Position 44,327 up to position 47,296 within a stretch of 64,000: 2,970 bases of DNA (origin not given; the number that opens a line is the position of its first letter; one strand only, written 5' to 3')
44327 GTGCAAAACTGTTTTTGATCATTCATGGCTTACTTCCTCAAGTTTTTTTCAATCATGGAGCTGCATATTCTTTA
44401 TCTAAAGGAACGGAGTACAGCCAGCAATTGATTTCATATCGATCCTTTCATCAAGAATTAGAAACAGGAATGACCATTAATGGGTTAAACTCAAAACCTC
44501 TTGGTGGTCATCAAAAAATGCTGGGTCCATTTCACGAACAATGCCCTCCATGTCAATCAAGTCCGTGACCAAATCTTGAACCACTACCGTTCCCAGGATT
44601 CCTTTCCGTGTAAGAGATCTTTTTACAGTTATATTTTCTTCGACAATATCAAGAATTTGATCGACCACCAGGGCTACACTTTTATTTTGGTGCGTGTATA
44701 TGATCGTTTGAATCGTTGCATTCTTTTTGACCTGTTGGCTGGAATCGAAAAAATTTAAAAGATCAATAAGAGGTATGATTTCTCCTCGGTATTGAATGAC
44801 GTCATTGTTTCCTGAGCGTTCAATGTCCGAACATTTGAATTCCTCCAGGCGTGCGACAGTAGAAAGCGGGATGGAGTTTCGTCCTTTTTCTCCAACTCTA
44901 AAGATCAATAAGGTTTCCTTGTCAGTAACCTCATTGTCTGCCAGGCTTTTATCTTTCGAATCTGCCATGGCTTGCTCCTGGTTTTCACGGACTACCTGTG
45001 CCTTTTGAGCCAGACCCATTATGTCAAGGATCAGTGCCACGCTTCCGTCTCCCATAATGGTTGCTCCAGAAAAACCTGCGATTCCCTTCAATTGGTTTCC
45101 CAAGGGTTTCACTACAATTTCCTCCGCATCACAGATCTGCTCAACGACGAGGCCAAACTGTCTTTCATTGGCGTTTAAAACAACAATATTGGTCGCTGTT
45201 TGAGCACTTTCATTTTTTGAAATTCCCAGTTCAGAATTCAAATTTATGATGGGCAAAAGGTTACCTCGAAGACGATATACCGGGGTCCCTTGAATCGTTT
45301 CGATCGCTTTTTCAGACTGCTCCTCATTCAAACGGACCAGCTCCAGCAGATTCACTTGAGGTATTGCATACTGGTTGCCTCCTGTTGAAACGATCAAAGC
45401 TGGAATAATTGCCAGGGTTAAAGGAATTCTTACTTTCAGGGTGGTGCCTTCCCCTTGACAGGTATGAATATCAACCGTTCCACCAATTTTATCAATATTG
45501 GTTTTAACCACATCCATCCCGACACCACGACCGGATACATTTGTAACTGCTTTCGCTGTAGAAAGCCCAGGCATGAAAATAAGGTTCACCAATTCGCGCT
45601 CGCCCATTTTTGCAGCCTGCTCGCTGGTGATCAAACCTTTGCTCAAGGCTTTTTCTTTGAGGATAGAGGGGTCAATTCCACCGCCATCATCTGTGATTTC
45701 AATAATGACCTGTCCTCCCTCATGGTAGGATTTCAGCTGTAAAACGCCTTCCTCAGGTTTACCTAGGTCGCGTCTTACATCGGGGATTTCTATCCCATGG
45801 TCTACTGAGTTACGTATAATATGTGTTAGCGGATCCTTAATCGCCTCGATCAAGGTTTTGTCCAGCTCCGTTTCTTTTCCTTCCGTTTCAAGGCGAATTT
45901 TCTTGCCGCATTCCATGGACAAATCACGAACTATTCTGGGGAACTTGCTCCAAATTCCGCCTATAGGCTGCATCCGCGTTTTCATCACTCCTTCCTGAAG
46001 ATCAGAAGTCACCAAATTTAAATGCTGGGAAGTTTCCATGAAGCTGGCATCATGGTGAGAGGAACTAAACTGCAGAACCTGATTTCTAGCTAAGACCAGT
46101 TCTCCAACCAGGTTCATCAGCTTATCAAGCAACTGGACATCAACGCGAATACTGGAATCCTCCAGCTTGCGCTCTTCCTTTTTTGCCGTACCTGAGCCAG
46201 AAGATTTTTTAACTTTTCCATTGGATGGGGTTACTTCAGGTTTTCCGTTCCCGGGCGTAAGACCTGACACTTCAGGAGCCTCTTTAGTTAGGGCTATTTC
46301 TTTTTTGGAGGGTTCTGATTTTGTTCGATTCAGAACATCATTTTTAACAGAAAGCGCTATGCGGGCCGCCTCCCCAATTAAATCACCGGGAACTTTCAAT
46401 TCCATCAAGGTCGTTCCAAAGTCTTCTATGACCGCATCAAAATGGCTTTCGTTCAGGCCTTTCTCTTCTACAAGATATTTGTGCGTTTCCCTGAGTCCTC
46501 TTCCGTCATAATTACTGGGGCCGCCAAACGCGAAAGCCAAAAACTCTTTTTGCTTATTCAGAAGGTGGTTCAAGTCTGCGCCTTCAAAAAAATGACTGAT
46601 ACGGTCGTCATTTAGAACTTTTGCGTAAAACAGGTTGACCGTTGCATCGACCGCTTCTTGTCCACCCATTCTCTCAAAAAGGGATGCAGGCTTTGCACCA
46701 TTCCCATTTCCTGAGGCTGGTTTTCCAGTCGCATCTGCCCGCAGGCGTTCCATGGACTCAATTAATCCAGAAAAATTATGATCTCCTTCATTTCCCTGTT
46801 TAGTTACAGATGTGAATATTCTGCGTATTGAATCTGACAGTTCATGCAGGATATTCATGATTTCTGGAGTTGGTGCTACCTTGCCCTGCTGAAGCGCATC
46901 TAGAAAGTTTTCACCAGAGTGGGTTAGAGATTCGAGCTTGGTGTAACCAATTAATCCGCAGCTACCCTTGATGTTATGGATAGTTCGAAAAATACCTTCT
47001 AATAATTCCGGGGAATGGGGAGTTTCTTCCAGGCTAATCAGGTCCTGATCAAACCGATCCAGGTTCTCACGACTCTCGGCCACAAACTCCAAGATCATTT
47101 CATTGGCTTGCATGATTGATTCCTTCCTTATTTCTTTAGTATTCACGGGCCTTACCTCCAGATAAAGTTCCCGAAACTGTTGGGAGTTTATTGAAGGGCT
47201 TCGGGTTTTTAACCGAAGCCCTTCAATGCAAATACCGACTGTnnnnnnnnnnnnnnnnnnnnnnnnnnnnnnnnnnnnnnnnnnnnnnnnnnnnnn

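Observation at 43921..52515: CheY-less chemosensory module wired to sigma-54 regulators: possible Che-like pathway controlling transcription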

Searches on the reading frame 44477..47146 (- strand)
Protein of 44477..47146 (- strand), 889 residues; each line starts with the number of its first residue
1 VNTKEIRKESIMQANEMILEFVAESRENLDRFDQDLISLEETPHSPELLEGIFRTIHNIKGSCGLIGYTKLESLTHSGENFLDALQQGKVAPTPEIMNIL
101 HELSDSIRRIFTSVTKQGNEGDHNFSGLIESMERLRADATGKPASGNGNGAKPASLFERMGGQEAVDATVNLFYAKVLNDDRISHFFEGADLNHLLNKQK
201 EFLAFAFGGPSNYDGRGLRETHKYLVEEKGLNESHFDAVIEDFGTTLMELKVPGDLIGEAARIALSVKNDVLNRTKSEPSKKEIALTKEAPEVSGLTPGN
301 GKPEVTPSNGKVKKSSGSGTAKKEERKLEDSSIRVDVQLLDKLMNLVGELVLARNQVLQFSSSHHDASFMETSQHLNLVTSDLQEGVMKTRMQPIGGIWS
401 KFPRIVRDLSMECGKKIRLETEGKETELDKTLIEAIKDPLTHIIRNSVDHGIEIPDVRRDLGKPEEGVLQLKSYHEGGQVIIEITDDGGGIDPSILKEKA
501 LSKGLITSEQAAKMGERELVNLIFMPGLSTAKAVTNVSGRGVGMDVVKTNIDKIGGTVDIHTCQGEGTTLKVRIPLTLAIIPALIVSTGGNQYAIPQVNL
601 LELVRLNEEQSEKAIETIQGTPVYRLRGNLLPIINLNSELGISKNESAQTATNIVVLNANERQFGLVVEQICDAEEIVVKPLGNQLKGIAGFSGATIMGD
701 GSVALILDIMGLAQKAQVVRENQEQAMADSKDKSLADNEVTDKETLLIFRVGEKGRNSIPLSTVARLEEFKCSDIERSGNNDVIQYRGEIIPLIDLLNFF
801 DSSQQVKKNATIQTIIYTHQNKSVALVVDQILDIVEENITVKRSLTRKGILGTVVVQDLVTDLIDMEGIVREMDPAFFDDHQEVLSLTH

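Call 4: search_protein_families(library=pfam, proteins=[window:44477-47146:-], max_evalue=0.01)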
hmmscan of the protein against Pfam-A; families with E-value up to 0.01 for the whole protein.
window:44477-47146:- (889 aa): 5 families
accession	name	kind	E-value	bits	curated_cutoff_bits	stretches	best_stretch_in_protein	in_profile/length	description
PF01584.24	CheW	-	9.3e-39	132.6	23.5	2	583-716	2-137/138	CheW-like domain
PF02895.20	H-kinase_dim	-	7.5e-17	62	23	1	331-390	2-68/68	Signal transducing histidine kinase, homodimeric domain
PF02518.31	HATPase_c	-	3.3e-15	56.9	26.4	1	438-577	4-110/111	Histidine kinase-, DNA gyrase B-, and HSP90-like ATPase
PF01152.27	Bac_globin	-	3.9e-14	53.3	21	1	155-253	1-101/121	Bacterial-like globin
PF01627.28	Hpt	-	1.8e-13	51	24.6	1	16-105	1-79/84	Hpt domain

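Call 9: list_cluster_members(proteins=[window:44477-47146:-, window:47243-49264:-, window:49734-51122:-, window:51149-52393:-, window:43921-44352:-, window:42843-43904:+])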
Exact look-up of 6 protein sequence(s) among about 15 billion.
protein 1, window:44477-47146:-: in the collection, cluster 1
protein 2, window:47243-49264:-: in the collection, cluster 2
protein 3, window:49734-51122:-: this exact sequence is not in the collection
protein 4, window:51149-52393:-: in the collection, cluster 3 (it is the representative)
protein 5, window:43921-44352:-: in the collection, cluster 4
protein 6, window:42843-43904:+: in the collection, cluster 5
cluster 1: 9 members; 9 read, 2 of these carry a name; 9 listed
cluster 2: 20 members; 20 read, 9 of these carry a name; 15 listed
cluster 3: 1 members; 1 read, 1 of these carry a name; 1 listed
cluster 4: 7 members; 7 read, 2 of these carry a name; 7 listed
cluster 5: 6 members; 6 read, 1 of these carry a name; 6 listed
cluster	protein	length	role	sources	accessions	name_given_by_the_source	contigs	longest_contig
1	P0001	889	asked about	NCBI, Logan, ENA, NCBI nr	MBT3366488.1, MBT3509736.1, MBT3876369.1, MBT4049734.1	MAG: chemotaxis protein CheA [Nitrospina sp.] | chemotaxis protein CheA [Nitrospina sp.]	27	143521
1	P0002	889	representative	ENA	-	-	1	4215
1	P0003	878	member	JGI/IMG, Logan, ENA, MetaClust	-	two-component system, chemotaxis family, sensor kinase CheA | \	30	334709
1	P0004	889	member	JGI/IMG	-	-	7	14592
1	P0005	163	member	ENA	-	-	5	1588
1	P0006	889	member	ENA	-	-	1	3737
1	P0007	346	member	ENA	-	-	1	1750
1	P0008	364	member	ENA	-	-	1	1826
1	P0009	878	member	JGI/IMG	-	-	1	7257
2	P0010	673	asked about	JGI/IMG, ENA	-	methyl-accepting chemotaxis protein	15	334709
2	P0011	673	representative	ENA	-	-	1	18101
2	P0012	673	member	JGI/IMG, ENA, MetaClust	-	methyl-accepting chemotaxis protein | \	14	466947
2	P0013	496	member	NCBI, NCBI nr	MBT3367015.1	MAG: methyl-accepting chemotaxis protein, partial [Nitrospina sp.] | methyl-accepting chemotaxis protein [Nitrospina sp.]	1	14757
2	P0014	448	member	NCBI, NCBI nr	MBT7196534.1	MAG: hypothetical protein HN917_04480, partial [Nitrospina sp.] | hypothetical protein [Nitrospina sp.]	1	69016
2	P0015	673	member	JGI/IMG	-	methyl-accepting chemotaxis protein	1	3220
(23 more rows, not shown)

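Call 15: find_related_loci(query=window:44477-47146:-, collection=genome_contigs, flank=10000)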
Query window:44477-47146:- (889 aa) in genome_contigs; peptide patterns used: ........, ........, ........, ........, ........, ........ (x = any residue, [..] = any of these).
82 stretches matched a pattern; 1 encode a relative of the query (tblastn E <= 1e-3); 1 distinct loci.
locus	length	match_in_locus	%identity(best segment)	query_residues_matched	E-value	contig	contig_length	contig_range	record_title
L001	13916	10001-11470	67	2-599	5e-122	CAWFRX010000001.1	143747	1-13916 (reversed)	MAG: uncultured Acidobacteriota bacterium isolate MFD00964.bin.2.251 genome assembly, contig: contig_112326, whole genom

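Call 17: find_encoding_contigs(protein=window:44477-47146:-, flank=10000, max_places=10)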
Protein window:44477-47146:- (889 aa): 24 contigs read that carry it; 10 places shown.
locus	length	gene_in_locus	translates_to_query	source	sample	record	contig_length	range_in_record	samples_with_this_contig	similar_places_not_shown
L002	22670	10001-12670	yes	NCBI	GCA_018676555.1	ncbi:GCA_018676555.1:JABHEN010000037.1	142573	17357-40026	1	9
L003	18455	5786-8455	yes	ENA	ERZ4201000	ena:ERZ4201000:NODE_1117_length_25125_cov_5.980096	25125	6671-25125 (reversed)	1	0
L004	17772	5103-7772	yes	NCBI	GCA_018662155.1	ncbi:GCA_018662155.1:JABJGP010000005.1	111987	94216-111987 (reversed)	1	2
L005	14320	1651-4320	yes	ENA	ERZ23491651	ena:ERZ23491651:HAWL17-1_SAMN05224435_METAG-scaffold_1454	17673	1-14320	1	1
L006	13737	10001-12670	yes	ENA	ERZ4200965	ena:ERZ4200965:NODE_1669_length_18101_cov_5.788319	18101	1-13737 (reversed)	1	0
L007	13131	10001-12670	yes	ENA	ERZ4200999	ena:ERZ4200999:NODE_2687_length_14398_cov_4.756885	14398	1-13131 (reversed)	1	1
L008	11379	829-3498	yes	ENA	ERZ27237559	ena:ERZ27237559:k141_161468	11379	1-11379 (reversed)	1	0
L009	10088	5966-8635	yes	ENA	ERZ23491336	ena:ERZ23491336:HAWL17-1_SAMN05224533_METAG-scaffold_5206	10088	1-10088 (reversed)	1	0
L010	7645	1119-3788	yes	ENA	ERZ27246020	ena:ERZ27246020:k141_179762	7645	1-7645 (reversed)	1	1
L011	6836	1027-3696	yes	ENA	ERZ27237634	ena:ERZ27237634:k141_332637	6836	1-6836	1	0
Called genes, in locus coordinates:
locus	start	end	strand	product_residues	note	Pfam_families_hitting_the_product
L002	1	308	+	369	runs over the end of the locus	PF05222:AlaDh_PNT_N, PF01262:AlaDh_PNT_C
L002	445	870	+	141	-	-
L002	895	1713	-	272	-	PF00072:Response_reg, PF00989:PAS, PF13188:PAS_8 (weak), PF08448:PAS_4 (weak), PF13426:PAS_9 (weak)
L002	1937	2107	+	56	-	-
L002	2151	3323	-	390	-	-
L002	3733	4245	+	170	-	PF00805:Pentapeptide, PF13576:Pentapeptide_3 (faint), PF00805:Pentapeptide, PF13599:Pentapeptide_4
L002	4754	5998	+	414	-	PF00072:Response_reg, PF00512:HisKA, PF02518:HATPase_c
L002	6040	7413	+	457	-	PF00072:Response_reg, PF00158:Sigma54_activat, PF14532:Sigma54_activ_2, PF07728:AAA_5 (weak), PF25601:AAA_lid_14, PF02954:HTH_8 (weak)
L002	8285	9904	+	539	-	-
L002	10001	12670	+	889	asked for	PF01627:Hpt, PF01152:Bac_globin, PF02895:H-kinase_dim, PF02518:HATPase_c, PF01584:CheW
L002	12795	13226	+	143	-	PF01584:CheW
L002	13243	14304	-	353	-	PF14518:Haem_oxygenas_2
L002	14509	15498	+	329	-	PF10017:Methyltransf_33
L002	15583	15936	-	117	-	-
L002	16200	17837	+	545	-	PF13600:DUF4140, PF13598:DUF4139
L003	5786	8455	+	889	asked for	PF01627:Hpt, PF01152:Bac_globin, PF02895:H-kinase_dim, PF02518:HATPase_c, PF01584:CheW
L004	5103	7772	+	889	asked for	PF01627:Hpt, PF01152:Bac_globin, PF02895:H-kinase_dim, PF02518:HATPase_c, PF01584:CheW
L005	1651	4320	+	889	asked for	PF01627:Hpt, PF01152:Bac_globin, PF02895:H-kinase_dim, PF02518:HATPase_c, PF01584:CheW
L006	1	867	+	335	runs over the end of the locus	PF03544:TonB_C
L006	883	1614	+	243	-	-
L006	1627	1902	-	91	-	PF04368:DUF507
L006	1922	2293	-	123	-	PF04368:DUF507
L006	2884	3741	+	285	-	PF00902:TatC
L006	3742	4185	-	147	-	PF02517:Rce1-like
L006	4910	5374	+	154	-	PF02502:LacAB_rpiB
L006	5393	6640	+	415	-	PF00464:SHMT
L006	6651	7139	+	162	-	PF22811:Zn_ribbon_NrdR, PF03477:ATP-cone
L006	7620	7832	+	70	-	PF00196:GerE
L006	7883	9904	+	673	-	PF13188:PAS_8 (faint), PF13596:PAS_10 (faint), PF00015:MCPsignal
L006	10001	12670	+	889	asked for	PF01627:Hpt, PF01152:Bac_globin, PF02895:H-kinase_dim, PF02518:HATPase_c, PF01584:CheW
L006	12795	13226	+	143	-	PF01584:CheW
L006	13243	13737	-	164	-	?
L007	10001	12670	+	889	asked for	PF01627:Hpt, PF01152:Bac_globin, PF02895:H-kinase_dim, PF02518:HATPase_c, PF01584:CheW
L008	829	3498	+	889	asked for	PF01627:Hpt, PF01152:Bac_globin, PF02895:H-kinase_dim, PF02518:HATPase_c, PF01584:CheW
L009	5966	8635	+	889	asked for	PF01627:Hpt, PF01152:Bac_globin, PF02895:H-kinase_dim, PF02518:HATPase_c, PF01584:CheW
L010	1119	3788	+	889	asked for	PF01627:Hpt, PF01152:Bac_globin, PF02895:H-kinase_dim, PF02518:HATPase_c, PF01584:CheW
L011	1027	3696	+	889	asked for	PF01627:Hpt, PF01152:Bac_globin, PF02895:H-kinase_dim, PF02518:HATPase_c, PF01584:CheW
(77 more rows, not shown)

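Call 18: find_homologous_proteins(query=window:44477-47146:-, max_evalue=1e-20)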
Query window:44477-47146:- (889 aa): 8000 proteins with E <= 1e-20 among 8000 candidates; the best 120 are listed.
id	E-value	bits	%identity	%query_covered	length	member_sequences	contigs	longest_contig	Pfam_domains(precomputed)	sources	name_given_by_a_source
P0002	0.0e+0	1939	100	100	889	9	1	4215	PF02895.21,PF01584.25,PF01152.28,PF02518.32,PF01627.29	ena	-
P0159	0.0e+0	1518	79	100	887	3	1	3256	PF02895.21,PF01584.25,PF01152.28,PF02518.32,PF01627.29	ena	-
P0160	0.0e+0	1511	78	100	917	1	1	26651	PF02895.21,PF01584.25,PF01152.28,PF02518.32,PF01627.29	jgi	jgi:two-component system, chemotaxis family, sensor kinase CheA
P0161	0.0e+0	1478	77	100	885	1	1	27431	PF02895.21,PF01584.25,PF01152.28,PF02518.32,PF01627.29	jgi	jgi:two-component system chemotaxis sensor kinase CheA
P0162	0.0e+0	1423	75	99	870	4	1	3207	PF02895.21,PF01584.25,PF01152.28,PF02518.32,PF01627.29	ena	-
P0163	0.0e+0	1418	75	99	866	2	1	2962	PF02895.21,PF01584.25,PF01152.28,PF02518.32,PF01627.29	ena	-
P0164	0.0e+0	1406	75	99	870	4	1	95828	PF02895.21,PF01584.25,PF01152.28,PF02518.32,PF01627.29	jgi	-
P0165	0.0e+0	1400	75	99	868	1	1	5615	PF02895.21,PF01584.25,PF01152.28,PF02518.32,PF01627.29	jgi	jgi:two-component system, chemotaxis family, sensor kinase CheA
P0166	0.0e+0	1387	75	99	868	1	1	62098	PF02895.21,PF01584.25,PF01152.28,PF02518.32,PF01627.29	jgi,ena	jgi:two-component system, chemotaxis family, sensor kinase CheA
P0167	0.0e+0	1379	74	99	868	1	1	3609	PF02895.21,PF01584.25,PF01152.28,PF02518.32,PF01627.29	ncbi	-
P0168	0.0e+0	1370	74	99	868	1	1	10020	PF02895.21,PF01584.25,PF01152.28,PF02518.32,PF01627.29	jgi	jgi:two-component system, chemotaxis family, sensor kinase CheA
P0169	0.0e+0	1366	73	99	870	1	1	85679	PF02895.21,PF01584.25,PF01152.28,PF02518.32,PF01627.29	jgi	jgi:two-component system, chemotaxis family, sensor kinase CheA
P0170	0.0e+0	1157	73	83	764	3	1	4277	PF02895.21,PF01584.25,PF01152.28,PF02518.32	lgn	-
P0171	0.0e+0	1042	58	98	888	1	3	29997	PF02895.21,PF01584.25,PF01152.28,PF02518.32,PF01627.29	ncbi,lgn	ncbi:MAG: chemotaxis protein CheW [Nitrospinaceae bacterium]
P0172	0.0e+0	1038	52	97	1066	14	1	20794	PF02895.21,PF01584.25,PF01152.28,PF27543.1,PF02518.32,PF01627.29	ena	-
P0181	5.6e-294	996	55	97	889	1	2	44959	PF02895.21,PF01584.25,PF01152.28,PF02518.32,PF01627.29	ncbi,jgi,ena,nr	ncbi:MAG: chemotaxis protein CheA [Nitrospinota bacterium]|nr:chemotaxis protein CheA [Nitrospinota 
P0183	7.2e-293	992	55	81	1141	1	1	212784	PF02895.21,PF01584.25,PF01152.28,PF02518.32,PF01627.29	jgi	jgi:two-component system chemotaxis sensor kinase CheA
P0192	4.3e-288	976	54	97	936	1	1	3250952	PF02895.21,PF01584.25,PF02518.32,PF01627.29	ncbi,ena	-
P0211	3.2e-286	970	66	63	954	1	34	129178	PF02895.21,PF01584.25,PF02518.32,PF01627.29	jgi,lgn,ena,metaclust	jgi:two-component system, chemotaxis family, sensor kinase CheA|metaclust:\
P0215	4.4e-286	970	66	63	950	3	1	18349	PF02895.21,PF01584.25,PF02518.32,PF01627.29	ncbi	-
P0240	1.2e-283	962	53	99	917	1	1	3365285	PF02895.21,PF01584.25,PF01152.28,PF02518.32,PF01627.29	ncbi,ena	-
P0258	7.9e-274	929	46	97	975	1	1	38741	PF02895.21,PF01584.25,PF01152.28,PF02518.32,PF01627.29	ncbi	-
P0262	1.9e-272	925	51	97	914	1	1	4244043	PF02895.21,PF01584.25,PF02518.32,PF01627.29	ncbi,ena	-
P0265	7.7e-271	919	51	98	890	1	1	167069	PF02895.21,PF01584.25,PF01152.28,PF02518.32,PF01627.29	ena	-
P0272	3.3e-270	917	51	97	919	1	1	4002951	PF02895.21,PF01584.25,PF02518.32,PF01627.29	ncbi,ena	-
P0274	5.3e-270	916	52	97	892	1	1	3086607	PF02895.21,PF01584.25,PF01152.28,PF02518.32,PF01627.29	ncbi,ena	-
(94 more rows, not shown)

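Call 19: list_cluster_members(proteins=[P0240, P0274, P0192, P0262, P0272, P0183, P0172, P0258, P0211, P0265])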
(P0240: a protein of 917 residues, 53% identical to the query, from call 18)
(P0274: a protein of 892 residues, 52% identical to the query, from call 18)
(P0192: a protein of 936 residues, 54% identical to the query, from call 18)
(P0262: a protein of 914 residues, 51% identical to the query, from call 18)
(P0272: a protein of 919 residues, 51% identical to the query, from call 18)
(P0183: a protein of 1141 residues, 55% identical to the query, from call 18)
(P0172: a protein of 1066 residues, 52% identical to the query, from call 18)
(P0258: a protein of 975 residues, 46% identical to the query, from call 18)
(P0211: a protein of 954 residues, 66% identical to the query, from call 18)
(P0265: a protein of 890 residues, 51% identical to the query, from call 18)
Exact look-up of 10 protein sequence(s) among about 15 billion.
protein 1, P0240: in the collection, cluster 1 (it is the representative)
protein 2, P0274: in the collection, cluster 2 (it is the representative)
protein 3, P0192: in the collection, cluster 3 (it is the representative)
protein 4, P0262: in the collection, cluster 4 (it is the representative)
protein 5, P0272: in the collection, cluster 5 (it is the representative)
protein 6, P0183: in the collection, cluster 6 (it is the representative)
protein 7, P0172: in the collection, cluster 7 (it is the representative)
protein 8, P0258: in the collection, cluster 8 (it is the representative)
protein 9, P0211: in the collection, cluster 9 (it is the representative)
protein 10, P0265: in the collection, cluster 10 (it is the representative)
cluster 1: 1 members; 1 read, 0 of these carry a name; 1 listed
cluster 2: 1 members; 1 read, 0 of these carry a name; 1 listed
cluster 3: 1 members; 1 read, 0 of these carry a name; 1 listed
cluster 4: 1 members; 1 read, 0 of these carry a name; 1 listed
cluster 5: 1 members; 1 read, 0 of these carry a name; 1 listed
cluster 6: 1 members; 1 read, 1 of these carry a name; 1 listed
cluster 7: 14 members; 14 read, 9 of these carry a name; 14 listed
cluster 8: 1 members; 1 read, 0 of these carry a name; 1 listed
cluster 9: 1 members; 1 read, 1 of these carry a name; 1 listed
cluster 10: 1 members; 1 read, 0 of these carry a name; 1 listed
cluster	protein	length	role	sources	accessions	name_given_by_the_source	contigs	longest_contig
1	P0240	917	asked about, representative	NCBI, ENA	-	-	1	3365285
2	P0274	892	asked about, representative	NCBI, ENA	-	-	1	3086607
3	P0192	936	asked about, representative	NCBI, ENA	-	-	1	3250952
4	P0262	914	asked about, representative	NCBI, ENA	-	-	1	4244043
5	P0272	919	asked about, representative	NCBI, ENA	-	-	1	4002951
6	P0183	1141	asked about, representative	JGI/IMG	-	two-component system chemotaxis sensor kinase CheA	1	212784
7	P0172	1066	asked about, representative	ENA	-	-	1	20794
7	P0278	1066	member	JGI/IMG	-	two-component system chemotaxis sensor kinase CheA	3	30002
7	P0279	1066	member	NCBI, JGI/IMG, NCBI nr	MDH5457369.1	MAG: chemotaxis protein CheW [Nitrospinota bacterium] | chemotaxis protein CheW [Nitrospinota bacterium]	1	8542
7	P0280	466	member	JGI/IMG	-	two-component system chemotaxis sensor kinase CheA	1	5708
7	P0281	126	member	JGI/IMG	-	two-component system chemotaxis sensor kinase CheA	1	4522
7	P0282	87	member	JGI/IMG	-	two-component system chemotaxis sensor kinase CheA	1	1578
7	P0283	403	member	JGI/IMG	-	two-component system chemotaxis sensor kinase CheA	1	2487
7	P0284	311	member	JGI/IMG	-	two-component system chemotaxis sensor kinase CheA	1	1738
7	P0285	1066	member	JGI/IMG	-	two-component system chemotaxis sensor kinase CheA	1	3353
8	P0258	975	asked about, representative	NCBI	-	-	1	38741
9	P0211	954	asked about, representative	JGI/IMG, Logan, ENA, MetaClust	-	two-component system, chemotaxis family, sensor kinase CheA | \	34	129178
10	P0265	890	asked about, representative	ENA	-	-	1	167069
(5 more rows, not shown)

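Call 20: find_encoding_contigs(protein=P0240, flank=10000, max_places=2)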
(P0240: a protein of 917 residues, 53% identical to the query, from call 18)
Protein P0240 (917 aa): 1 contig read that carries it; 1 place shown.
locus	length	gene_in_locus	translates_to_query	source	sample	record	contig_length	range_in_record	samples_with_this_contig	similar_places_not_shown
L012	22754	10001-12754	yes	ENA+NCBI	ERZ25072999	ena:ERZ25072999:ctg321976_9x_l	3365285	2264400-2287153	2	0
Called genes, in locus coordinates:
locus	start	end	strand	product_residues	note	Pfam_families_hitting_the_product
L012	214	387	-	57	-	-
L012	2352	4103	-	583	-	PF00664:ABC_membrane, PF00005:ABC_tran, PF02463:SMC_N (faint)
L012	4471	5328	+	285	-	PF01040:UbiA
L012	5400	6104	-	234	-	PF25851:YafT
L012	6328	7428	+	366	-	PF04055:Radical_SAM, PF19288:CofH_C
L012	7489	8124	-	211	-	PF01545:Cation_efflux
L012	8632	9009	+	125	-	PF00072:Response_reg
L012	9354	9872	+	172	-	PF13690:CheX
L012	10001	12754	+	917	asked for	PF01627:Hpt, PF01152:Bac_globin (weak), PF02895:H-kinase_dim, PF02518:HATPase_c, PF01584:CheW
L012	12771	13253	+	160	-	PF01584:CheW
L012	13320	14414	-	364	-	PF00072:Response_reg, PF01339:CheB_methylest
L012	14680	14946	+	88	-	-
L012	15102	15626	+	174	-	PF13291:ACT_4 (faint), PF13740:ACT_6, PF13840:ACT_7 (faint), PF01842:ACT, PF13740:ACT_6 (weak)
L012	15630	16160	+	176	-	PF01327:Pep_deformylase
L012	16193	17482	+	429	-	-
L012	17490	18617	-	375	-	PF21088:MS_channel_1st, PF00924:MS_channel_2nd, PF21082:MS_channel_3rd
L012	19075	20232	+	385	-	PF01041:DegT_DnrJ_EryC1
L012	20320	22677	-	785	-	PF02706:Wzz, PF13807:GNVR, PF01656:CbiA, PF10609:ParA (faint), PF13614:AAA_31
